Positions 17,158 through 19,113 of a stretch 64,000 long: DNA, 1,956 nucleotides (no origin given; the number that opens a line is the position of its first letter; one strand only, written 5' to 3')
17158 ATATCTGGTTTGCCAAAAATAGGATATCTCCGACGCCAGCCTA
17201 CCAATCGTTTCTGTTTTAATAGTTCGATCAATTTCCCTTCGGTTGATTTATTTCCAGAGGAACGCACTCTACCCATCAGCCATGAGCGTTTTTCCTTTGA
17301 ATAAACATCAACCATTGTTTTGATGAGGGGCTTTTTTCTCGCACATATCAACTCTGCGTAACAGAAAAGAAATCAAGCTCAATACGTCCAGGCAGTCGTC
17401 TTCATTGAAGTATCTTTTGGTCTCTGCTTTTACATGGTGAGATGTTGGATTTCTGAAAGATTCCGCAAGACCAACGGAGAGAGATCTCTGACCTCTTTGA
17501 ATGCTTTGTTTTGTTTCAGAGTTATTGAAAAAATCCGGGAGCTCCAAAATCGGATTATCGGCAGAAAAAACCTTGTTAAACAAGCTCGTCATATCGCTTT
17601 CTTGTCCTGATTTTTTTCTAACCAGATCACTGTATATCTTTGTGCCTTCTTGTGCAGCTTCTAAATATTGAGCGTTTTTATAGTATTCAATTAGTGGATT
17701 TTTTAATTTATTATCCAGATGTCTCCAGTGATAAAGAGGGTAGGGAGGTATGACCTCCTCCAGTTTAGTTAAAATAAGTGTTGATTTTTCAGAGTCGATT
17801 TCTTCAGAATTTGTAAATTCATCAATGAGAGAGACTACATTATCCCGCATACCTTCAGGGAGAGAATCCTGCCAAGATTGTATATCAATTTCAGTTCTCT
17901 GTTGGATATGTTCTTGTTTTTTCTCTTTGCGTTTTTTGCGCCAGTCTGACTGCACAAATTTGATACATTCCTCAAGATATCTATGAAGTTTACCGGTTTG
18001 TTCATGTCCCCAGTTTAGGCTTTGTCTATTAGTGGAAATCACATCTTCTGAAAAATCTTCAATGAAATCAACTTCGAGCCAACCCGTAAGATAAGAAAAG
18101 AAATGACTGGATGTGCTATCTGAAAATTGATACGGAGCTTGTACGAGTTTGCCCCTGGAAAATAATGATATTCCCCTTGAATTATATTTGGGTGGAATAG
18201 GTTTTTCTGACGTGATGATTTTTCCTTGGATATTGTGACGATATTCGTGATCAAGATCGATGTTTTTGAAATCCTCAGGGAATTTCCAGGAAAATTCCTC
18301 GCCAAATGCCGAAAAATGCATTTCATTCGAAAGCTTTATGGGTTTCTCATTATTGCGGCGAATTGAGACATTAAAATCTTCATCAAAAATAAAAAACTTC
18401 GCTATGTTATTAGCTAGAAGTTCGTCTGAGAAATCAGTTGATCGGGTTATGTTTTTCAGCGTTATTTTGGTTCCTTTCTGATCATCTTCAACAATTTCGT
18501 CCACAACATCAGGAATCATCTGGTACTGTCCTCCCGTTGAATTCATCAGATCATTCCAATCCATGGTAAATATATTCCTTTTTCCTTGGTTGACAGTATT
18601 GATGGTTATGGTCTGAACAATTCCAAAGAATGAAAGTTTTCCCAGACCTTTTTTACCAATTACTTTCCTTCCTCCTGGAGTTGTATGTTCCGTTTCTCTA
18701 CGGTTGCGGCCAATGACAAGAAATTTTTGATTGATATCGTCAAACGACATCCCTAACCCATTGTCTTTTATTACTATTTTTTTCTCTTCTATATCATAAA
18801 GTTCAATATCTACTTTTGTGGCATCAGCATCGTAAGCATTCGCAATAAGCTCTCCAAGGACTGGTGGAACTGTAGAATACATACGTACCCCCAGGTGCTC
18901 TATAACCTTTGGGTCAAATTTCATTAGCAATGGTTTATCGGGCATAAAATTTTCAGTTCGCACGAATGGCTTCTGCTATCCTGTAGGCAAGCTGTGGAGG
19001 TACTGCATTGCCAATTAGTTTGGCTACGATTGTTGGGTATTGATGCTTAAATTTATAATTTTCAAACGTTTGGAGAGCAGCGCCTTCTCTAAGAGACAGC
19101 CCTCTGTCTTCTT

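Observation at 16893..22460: Low-GC four-gene operon GHKL-Dcm-GHKL-Vsr: candidate uncharacterised methylation-coupled restriction/defense module with no recognisable restriction endonuclease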

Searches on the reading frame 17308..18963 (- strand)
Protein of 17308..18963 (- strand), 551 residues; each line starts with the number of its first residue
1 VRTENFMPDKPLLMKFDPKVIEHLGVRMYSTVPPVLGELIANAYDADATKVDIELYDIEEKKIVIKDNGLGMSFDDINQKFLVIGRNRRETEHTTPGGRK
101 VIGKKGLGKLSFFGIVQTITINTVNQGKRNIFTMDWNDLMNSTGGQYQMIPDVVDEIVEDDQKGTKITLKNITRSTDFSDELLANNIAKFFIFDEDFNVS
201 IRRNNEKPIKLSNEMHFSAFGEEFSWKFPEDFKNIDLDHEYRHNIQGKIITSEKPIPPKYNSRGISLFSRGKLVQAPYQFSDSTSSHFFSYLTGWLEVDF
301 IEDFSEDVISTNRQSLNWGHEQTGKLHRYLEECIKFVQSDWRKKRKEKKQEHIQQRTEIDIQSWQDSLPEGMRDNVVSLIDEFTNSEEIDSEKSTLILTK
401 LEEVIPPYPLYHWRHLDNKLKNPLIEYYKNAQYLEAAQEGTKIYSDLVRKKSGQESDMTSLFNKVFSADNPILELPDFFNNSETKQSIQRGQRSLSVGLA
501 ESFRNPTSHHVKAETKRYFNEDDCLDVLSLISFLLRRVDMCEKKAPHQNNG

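Call 3: search_protein_families(library=pfam, proteins=[window:17308-18963:-], max_evalue=0.01)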
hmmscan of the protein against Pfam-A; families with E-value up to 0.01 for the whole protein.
window:17308-18963:- (551 aa): 3 families
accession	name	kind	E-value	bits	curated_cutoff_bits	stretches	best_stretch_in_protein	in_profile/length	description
PF13589.12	HATPase_c_3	-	2.3e-23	83.2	25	1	33-165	4-137/137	Histidine kinase-, DNA gyrase B-, and HSP90-like ATPase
PF09509.15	Hypoth_Ymh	-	4.6e-22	78.6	25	1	414-538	1-119/119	Protein of unknown function (Hypoth_ymh)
PF02518.31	HATPase_c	-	0.00023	22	26.4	1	35-90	9-64/111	Histidine kinase-, DNA gyrase B-, and HSP90-like ATPase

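Call 4: search_protein_families(library=padloc, proteins=[window:17308-18963:-], max_evalue=0.01)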
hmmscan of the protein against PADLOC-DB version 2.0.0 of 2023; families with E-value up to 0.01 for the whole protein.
window:17308-18963:- (551 aa): 6 families
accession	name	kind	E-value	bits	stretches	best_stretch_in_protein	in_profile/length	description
PDLC03485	REase_II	-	9.5e-36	121.4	1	14-395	8-400/611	Type II restriction enzyme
PDLC03419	REase_II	-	4.5e-28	96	2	17-190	10-195/695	Type II restriction enzyme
PDLC03987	PD-Lambda-3_B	-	3.8e-16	57.2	1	431-545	157-267/270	-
PDLC02412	Aga_HEPN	-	1.1e-12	45.7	1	407-541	245-379/382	Class II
PDLC02204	MzaB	-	6.3e-05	19.6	1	21-147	15-137/500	-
PDLC03988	PD-Lambda-3_B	-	8.9e-05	20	1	431-486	157-212/222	-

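Call 5: search_protein_families(library=ncbifam, proteins=[window:17308-18963:-], max_evalue=0.01)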
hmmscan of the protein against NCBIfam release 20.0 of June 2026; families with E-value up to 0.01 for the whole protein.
window:17308-18963:- (551 aa): 14 families
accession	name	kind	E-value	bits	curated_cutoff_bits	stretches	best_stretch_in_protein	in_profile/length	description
NF050001.1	restrict_BbrUII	equivalog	3.6e-71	240.6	550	1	14-393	3-410/659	BbrUII/HgiDII family restriction enzyme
TIGR02391.1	hypoth_ymh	hypoth_equivalog_domain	6.6e-25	87.6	39.45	1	416-539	1-124/125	TIGR02391 family protein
NF010683.0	PRK14083.1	equivalog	1.9e-09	36.6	455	1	36-192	31-188/604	HSP90 family protein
TIGR00585.2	mutl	equivalog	5.2e-09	35.5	180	1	35-80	24-69/555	DNA mismatch repair endonuclease MutL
NF003555.1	PRK05218.1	equivalog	6.7e-09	34.8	371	1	46-189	56-192/614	molecular chaperone HtpG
NF047352.1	P_loop_sacsin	domain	1.6e-07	31.7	50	1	35-121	3-79/80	sacsin N-terminal ATP-binding-like domain-containing protein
NF041932.1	MzaB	equivalog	2.1e-06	26.4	850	1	24-153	5-130/480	MZA anti-phage system associated ATPase MzaB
NF000953.0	PRK00095.2-4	equivalog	1.6e-05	24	693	1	35-78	26-69/611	DNA mismatch repair endonuclease MutL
NF000951.0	PRK00095.2-1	equivalog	1.6e-05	23.8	391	1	35-79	28-71/559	DNA mismatch repair endonuclease MutL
NF000949.0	PRK00095.1-2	equivalog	1.7e-05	24.1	750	1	35-78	30-73/634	DNA mismatch repair endonuclease MutL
NF000954.0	PRK00095.2-5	equivalog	2e-05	23.2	937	1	35-78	30-73/588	DNA mismatch repair endonuclease MutL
NF000950.0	PRK00095.1-3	equivalog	3.9e-05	22.3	756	1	35-81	27-73/641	DNA mismatch repair endonuclease MutL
NF000948.0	PRK00095.1-1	equivalog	0.00017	20.7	701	1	35-77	26-68/625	DNA mismatch repair endonuclease MutL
NF000952.0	PRK00095.2-2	subfamily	0.00021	19.9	840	1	35-78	26-69/623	DNA mismatch repair endonuclease MutL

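Call 10: search_solved_structures(query=window:17308-18963:-, max_evalue=0.1)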
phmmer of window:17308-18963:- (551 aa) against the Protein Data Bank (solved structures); distinct sequences matched with E-value up to 0.1: 12.
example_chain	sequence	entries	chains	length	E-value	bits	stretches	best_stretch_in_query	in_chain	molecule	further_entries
6lzk_A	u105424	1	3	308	0.00022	23.6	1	34-93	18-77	DNA mismatch repair protein MutL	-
5x9y_C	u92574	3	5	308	0.00022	23.6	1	34-93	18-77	DNA mismatch repair protein MutL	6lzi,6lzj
2ior_A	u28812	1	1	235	0.0025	20.1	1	44-187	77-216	Chaperone protein htpG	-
3h80_A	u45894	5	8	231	0.0065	18.7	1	56-170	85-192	Heat shock protein 83-1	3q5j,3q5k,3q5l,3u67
9n2k_A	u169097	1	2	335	0.019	17.2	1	34-89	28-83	DNA mismatch repair protein MutL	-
1b63_A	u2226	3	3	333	0.024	16.9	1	34-77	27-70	MUTL | DNA mismatch repair protein mutL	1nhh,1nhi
1nhj_A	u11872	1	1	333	0.025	16.8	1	34-77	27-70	DNA mismatch repair protein mutL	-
1b62_A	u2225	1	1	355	0.026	16.8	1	34-77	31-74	PROTEIN (MUTL)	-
1bkn_A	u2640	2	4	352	0.026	16.8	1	34-77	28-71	MUTL | DNA mismatch repair protein MutL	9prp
7aib_C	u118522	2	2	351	0.034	16.4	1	34-77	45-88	DNA mismatch repair protein MutL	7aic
5akb_C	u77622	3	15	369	0.037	16.3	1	34-77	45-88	DNA MISMATCH REPAIR PROTEIN MUTL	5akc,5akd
7p8v_A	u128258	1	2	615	0.057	15.6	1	34-77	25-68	DNA mismatch repair protein MutL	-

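Call 24: find_homologous_proteins(query=window:17308-18963:-)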
Query window:17308-18963:- (551 aa): 3274 proteins with E <= 0.001 among 8000 candidates; the best 120 are listed.
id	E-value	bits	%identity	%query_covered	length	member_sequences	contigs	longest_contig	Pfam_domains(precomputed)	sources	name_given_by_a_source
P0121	0.0e+0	1101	87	100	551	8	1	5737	PF09509.16,PF13589.13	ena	-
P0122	0.0e+0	1027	82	99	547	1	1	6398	PF09509.16,PF13589.13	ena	-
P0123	5.2e-271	918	75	97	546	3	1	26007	PF09509.16,PF13589.13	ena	-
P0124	8.9e-239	812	85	76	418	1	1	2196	PF09509.16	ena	-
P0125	4.4e-216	737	61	97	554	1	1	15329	PF09509.16,PF02518.32,PF13589.13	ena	-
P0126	4.1e-213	727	61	97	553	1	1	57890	PF09509.16,PF13589.13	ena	-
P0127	9.5e-213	726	61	97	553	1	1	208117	PF09509.16,PF02518.32,PF13589.13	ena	-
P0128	1.3e-212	726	61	95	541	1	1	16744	PF09509.16,PF02518.32,PF13589.13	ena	-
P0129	2.3e-212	725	59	97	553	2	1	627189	PF09509.16,PF02518.32,PF13589.13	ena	-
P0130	3.6e-212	724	58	99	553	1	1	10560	PF09509.16,PF02518.32,PF13589.13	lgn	-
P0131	5.2e-212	724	60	96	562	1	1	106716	PF09509.16,PF13589.13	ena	-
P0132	1.5e-210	719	61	97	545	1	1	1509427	PF09509.16,PF02518.32,PF13589.13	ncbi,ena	-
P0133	7.5e-210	717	59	97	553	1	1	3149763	PF09509.16,PF02518.32,PF13589.13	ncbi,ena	-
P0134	1.1e-209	716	59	97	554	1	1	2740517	PF09509.16,PF02518.32,PF13589.13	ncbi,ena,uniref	ncbi:TIGR02391 family protein [Candidatus Spongiihabitans sp.]|uniref:TIGR02391 family protein n=1 T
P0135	1.8e-209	715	59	97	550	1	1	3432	PF09509.16,PF02518.32,PF13589.13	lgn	-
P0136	1.6e-208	712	59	97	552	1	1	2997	PF09509.16,PF02518.32,PF13589.13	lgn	-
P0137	1.0e-206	706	60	94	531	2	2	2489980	PF09509.16,PF02518.32,PF13589.13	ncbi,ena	-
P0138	2.0e-205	702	60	96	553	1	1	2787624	PF09509.16,PF02518.32,PF13589.13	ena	-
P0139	5.1e-205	701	59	97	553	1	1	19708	PF09509.16,PF02518.32,PF13589.13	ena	-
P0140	7.6e-201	687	59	94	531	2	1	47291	PF09509.16,PF02518.32,PF13589.13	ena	-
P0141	3.6e-197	675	59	93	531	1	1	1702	PF09509.16,PF02518.32,PF13589.13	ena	-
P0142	1.6e-189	650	54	97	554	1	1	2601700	PF09509.16,PF02518.32,PF13589.13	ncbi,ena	-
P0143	4.7e-186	638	55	97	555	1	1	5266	PF09509.16,PF02518.32,PF13589.13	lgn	-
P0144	5.3e-180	618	53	98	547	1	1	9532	PF09509.16,PF02518.32,PF13589.13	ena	-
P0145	4.0e-178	612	54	97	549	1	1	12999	PF09509.16,PF02518.32,PF13589.13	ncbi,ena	ncbi:TIGR02391 family protein [Candidatus Mycalebacterium sp.]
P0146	5.0e-175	602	54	96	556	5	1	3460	PF09509.16,PF02518.32,PF13589.13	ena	-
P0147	5.5e-175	602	53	98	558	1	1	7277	PF09509.16,PF02518.32,PF13589.13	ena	-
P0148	7.2e-172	591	52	97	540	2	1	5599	PF09509.16,PF02518.32,PF13589.13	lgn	-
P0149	6.6e-171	588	52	96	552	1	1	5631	PF09509.16,PF02518.32,PF13589.13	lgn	-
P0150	1.8e-169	583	52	96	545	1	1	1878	PF09509.16,PF02518.32,PF13589.13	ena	-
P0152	6.0e-168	578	52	97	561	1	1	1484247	PF09509.16,PF02518.32,PF13589.13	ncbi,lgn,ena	-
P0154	1.1e-164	568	50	97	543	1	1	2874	PF09509.16,PF02518.32,PF13589.13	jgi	-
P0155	3.9e-162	559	51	97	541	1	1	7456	PF09509.16,PF02518.32,PF13589.13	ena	-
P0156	7.4e-153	529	47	97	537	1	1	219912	PF09509.16,PF02518.32,PF13589.13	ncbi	ncbi:MAG: TIGR02391 family protein [Candidatus Atribacteria bacterium]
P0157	1.9e-152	527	50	96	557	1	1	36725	PF09509.16,PF02518.32,PF13589.13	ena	-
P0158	5.6e-152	526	47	98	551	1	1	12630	PF09509.16,PF13589.13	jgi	-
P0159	1.3e-151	524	48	97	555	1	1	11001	PF09509.16,PF02518.32,PF13589.13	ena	-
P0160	2.3e-151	524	46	97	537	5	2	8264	PF09509.16,PF02518.32,PF13589.13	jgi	-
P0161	2.5e-151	523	47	97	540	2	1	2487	PF09509.16,PF02518.32,PF13589.13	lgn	-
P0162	5.2e-151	522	48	97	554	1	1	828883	PF09509.16,PF13589.13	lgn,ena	-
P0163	6.2e-151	522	48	97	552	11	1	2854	PF09509.16,PF02518.32,PF13589.13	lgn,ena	-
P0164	9.0e-151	522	47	96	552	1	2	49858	PF09509.16,PF02518.32,PF13589.13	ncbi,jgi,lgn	-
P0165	3.4e-150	520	47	97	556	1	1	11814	PF09509.16,PF13589.13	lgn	-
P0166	6.8e-150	519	48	97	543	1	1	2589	PF09509.16,PF02518.32,PF13589.13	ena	-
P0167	1.9e-149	517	46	98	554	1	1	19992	PF09509.16,PF02518.32,PF13589.13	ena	-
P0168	1.9e-149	517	47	98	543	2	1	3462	PF09509.16,PF02518.32,PF13589.13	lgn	-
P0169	2.2e-149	517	46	97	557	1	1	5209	PF09509.16,PF02518.32,PF13589.13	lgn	-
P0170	2.3e-149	517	46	97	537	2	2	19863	PF09509.16,PF02518.32,PF13589.13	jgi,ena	-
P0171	2.5e-149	517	47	97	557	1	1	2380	PF09509.16,PF02518.32,PF13589.13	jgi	jgi:uncharacterized protein (TIGR02391 family)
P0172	5.6e-149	516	46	98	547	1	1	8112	PF09509.16,PF13589.13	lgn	-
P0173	6.7e-149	515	47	97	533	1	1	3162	PF09509.16,PF13589.13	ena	-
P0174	9.4e-149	515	44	97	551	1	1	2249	PF09509.16,PF02518.32,PF13589.13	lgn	-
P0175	1.5e-148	514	48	98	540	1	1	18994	PF09509.16,PF13589.13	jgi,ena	-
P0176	1.5e-148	514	46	98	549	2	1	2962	PF09509.16,PF13589.13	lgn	-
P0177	1.7e-148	514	48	97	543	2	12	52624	PF09509.16,PF13589.13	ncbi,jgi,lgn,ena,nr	ncbi:TIGR02391 family protein [Patescibacteria group bacterium]|nr:TIGR02391 family protein [Patesci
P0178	1.9e-148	514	47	98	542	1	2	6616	PF09509.16,PF02518.32,PF13589.13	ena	-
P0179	2.0e-148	514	48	96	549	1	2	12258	PF09509.16,PF13589.13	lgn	-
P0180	2.3e-148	514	47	97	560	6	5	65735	PF09509.16,PF02518.32,PF13589.13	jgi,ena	-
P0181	4.2e-148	513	46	97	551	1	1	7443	PF09509.16,PF13589.13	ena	-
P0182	4.9e-148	513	47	98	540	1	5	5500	PF09509.16,PF13589.13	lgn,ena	-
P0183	5.9e-148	512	47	98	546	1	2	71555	PF09509.16,PF13589.13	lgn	-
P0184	7.3e-148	512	44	97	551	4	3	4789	PF09509.16,PF02518.32,PF13589.13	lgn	-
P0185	1.0e-147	512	47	97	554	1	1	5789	PF09509.16,PF13589.13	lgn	-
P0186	1.1e-147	511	46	96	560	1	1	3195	PF09509.16,PF02518.32,PF13589.13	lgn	-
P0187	1.8e-147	511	46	98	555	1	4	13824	PF09509.16,PF13589.13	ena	-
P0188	2.0e-147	511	45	97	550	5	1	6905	PF09509.16,PF02518.32,PF13589.13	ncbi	-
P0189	2.2e-147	510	47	97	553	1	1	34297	PF09509.16,PF13589.13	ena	-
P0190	2.3e-147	510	47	97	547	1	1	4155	PF09509.16,PF02518.32,PF13589.13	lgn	-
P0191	2.4e-147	510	48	96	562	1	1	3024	PF09509.16,PF13589.13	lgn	-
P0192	2.7e-147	510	46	96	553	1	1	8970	PF09509.16,PF02518.32,PF13589.13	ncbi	-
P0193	5.0e-147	509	46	97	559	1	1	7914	PF09509.16,PF02518.32,PF13589.13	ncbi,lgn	-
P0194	5.5e-147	509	47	97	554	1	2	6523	PF09509.16,PF02518.32,PF13589.13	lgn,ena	-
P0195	5.6e-147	509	46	96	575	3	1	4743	PF09509.16,PF02518.32,PF13589.13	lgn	-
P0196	5.6e-147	509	46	98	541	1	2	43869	PF09509.16,PF13589.13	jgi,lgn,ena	-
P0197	7.8e-147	509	46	97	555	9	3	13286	PF09509.16,PF13589.13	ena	-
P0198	8.4e-147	509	45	98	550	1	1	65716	PF09509.16,PF02518.32,PF13589.13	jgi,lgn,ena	-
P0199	9.2e-147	508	45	97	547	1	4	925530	PF09509.16,PF13589.13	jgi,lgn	-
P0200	9.8e-147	508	46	98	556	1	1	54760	PF09509.16,PF13589.13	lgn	-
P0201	1.1e-146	508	45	97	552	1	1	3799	PF09509.16,PF13589.13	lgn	-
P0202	1.3e-146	508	46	97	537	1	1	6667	PF09509.16,PF02518.32,PF13589.13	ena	-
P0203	2.3e-146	507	47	98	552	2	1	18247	PF09509.16,PF13589.13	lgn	-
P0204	2.6e-146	507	47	97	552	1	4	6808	PF09509.16,PF13589.13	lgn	-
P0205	2.9e-146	507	48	97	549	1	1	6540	PF09509.16,PF13589.13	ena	-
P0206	3.2e-146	507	46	96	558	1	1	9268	PF09509.16,PF13589.13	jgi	jgi:hypothetical protein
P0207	3.2e-146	507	47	96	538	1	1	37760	PF09509.16,PF13589.13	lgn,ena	-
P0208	3.9e-146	506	46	97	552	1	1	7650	PF09509.16,PF13589.13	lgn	-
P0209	4.0e-146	506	47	98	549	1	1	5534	PF09509.16,PF13589.13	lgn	-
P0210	4.1e-146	506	45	96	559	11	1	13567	PF09509.16,PF02518.32,PF13589.13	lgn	-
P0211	5.2e-146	506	46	97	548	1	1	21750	PF09509.16,PF02518.32,PF13589.13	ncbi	-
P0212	5.6e-146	506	48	97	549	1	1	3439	PF09509.16,PF13589.13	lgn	-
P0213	6.9e-146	506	44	97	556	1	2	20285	PF09509.16,PF02518.32,PF13589.13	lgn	-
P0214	6.9e-146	506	46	96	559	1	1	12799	PF09509.16,PF13589.13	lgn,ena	-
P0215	7.1e-146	505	46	97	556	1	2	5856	PF09509.16,PF13589.13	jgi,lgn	jgi:uncharacterized protein (TIGR02391 family)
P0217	9.9e-146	505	45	98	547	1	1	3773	PF09509.16,PF13589.13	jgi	-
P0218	1.2e-145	505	46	94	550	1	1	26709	PF09509.16,PF13589.13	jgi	jgi:uncharacterized protein (TIGR02391 family)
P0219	1.5e-145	504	46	97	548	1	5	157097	PF09509.16,PF02518.32,PF13589.13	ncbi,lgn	-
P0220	1.8e-145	504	46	98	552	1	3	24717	PF09509.16,PF13589.13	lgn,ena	-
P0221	2.4e-145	504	46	97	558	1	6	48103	PF09509.16,PF02518.32,PF13589.13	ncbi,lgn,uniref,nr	ncbi:TIGR02391 family protein [Clostridium sp.]|uniref:TIGR02391 family protein n=1 Tax=Clostridium 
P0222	2.4e-145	504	47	97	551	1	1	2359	PF09509.16,PF13589.13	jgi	-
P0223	2.4e-145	504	46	98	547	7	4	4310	PF09509.16,PF13589.13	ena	-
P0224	3.1e-145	503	47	97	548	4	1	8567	PF09509.16,PF13589.13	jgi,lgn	-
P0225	4.0e-145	503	46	97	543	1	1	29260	PF09509.16,PF02518.32,PF13589.13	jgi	-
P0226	5.8e-145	502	46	98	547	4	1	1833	PF09509.16,PF13589.13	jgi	-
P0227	6.9e-145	502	47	96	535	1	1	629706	PF09509.16,PF13589.13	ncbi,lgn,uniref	ncbi:TIGR02391 family protein [Lonsdalea quercina]|uniref:TIGR02391 family protein n=1 Tax=Lonsdalea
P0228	7.3e-145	502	45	96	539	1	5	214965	PF09509.16,PF13589.13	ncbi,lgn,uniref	ncbi:TIGR02391 family protein [Citrobacter freundii]|uniref:TIGR02391 family protein n=5 Tax=Citroba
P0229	7.4e-145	502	45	97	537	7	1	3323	PF09509.16,PF02518.32,PF13589.13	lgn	-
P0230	8.0e-145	502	47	98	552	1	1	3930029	PF09509.16,PF02518.32,PF13589.13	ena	-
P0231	1.0e-144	502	46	96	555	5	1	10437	PF09509.16,PF13589.13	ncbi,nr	ncbi:MAG: TIGR02391 family protein [Candidatus Dadabacteria bacterium]|nr:TIGR02391 family protein [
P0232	1.0e-144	502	46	98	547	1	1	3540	PF09509.16,PF13589.13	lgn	-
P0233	1.1e-144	502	44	97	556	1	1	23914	PF09509.16,PF02518.32,PF13589.13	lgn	-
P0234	1.1e-144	502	45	97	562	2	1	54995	PF09509.16,PF02518.32,PF13589.13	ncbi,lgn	-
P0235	1.7e-144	501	46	96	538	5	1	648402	PF09509.16,PF13589.13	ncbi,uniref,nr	ncbi:TIGR02391 family protein [Enterobacter sp. E-TC7]|uniref:TIGR02391 family protein n=1 Tax=Enter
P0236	1.8e-144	501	46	96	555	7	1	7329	PF09509.16,PF02518.32,PF13589.13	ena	-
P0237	1.8e-144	501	46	96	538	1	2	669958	PF09509.16,PF13589.13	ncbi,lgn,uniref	ncbi:TIGR02391 family protein [Enterobacter cancerogenus]|uniref:TIGR02391 family protein n=1 Tax=En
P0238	2.4e-144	500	47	98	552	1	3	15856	PF09509.16,PF02518.32,PF13589.13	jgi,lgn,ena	-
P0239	2.5e-144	500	46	97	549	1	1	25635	PF09509.16,PF13589.13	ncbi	-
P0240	2.6e-144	500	44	97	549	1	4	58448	PF09509.16,PF02518.32,PF13589.13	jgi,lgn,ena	-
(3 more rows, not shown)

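Call 25: find_encoding_contigs(protein=P0228, flank=7000, max_places=2)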
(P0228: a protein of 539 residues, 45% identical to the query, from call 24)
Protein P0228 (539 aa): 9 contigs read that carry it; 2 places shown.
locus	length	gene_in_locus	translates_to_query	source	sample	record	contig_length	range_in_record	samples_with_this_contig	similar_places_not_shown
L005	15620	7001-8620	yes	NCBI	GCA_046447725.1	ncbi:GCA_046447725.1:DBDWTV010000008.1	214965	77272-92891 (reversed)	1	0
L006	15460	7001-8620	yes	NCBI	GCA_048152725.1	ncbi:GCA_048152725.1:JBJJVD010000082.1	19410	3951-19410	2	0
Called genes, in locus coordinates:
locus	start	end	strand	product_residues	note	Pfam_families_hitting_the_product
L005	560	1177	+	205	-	PF27348:EcpR_N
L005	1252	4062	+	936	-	PF03212:Pertactin, PF18883:AC_1, PF03797:Autotransporter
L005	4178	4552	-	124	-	PF18602:Rap1a (weak)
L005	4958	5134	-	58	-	-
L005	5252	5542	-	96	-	PF08845:SymE_toxin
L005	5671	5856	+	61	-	PF13132:DUF3950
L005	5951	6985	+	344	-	PF00145:DNA_methylase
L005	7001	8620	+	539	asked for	PF13589:HATPase_c_3, PF09509:Hypoth_Ymh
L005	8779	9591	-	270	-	-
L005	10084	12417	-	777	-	PF08273:Zn_Ribbon_Prim, PF01751:Toprim (weak), PF13362:Toprim_3, PF08706:D5_N, PF19263:DUF5906, PF03288:Pox_D5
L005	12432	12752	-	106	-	PF17345:DUF5375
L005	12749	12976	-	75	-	-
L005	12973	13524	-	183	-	PF10554:Phage_ASH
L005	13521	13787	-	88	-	PF05930:Phage_AlpA, PF12728:HTH_17 (weak)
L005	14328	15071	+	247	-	-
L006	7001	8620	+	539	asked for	PF13589:HATPase_c_3, PF09509:Hypoth_Ymh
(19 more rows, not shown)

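Call 26: find_encoding_contigs(protein=P0221, flank=7000, max_places=2)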
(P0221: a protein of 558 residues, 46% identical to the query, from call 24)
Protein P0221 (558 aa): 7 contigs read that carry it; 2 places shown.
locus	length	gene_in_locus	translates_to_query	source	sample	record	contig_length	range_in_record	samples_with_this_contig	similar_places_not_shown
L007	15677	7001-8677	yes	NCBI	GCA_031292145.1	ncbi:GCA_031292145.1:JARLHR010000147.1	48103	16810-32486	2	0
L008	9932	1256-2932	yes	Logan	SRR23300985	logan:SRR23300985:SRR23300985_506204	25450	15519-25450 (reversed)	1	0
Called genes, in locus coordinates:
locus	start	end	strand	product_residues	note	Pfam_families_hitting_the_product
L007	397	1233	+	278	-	PF04055:Radical_SAM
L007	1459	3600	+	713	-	PF09250:Prim-Pol, PF05272:VapE-like_dom, PF12990:DUF3874 (weak)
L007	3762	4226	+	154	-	-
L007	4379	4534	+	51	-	-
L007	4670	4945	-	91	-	-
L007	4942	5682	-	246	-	PF18735:HEPN_RiboL-PSP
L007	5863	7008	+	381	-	PF00145:DNA_methylase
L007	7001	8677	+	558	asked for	PF02518:HATPase_c (faint), PF13589:HATPase_c_3, PF09509:Hypoth_Ymh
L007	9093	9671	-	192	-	-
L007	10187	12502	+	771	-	-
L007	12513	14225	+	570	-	PF08378:NERD, PF04851:ResIII, PF00270:DEAD (weak), PF09848:SLFN-g3_helicase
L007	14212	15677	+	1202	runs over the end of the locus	PF00271:Helicase_C (weak)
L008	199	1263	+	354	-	PF00145:DNA_methylase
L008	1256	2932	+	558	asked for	PF02518:HATPase_c (faint), PF13589:HATPase_c_3, PF09509:Hypoth_Ymh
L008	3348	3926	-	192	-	-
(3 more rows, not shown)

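Call 51: search_dna_similar(query=window:17308-18963:-, collection=phages, mode=protein, max_rows=12)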
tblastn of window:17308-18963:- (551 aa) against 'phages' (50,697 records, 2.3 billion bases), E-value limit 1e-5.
Records with a match: 3; places in all: 3; records where one place covers at least 80% of the query: 0.
Best place of each record, by identity: <60% 3.
By first word of the organism name: Yersinia 2; Escherichia 1.
By host as written in the record: Yersinia pestis EV76 2; Escherichia coli C 1.
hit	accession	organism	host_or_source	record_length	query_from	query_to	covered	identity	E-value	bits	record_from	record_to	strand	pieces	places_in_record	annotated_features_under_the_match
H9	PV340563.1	Escherichia phage PhiR44_1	Escherichia coli C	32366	14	397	70%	29.7%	4e-28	125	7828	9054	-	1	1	ParaMORC3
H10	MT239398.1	Yersinia phage P37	Yersinia pestis EV76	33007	9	391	70%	28.4%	2e-35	148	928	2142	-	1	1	hypothetical protein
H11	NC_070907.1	Yersinia phage P37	Yersinia pestis EV76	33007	9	391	70%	28.4%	2e-35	148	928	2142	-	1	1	hypothetical protein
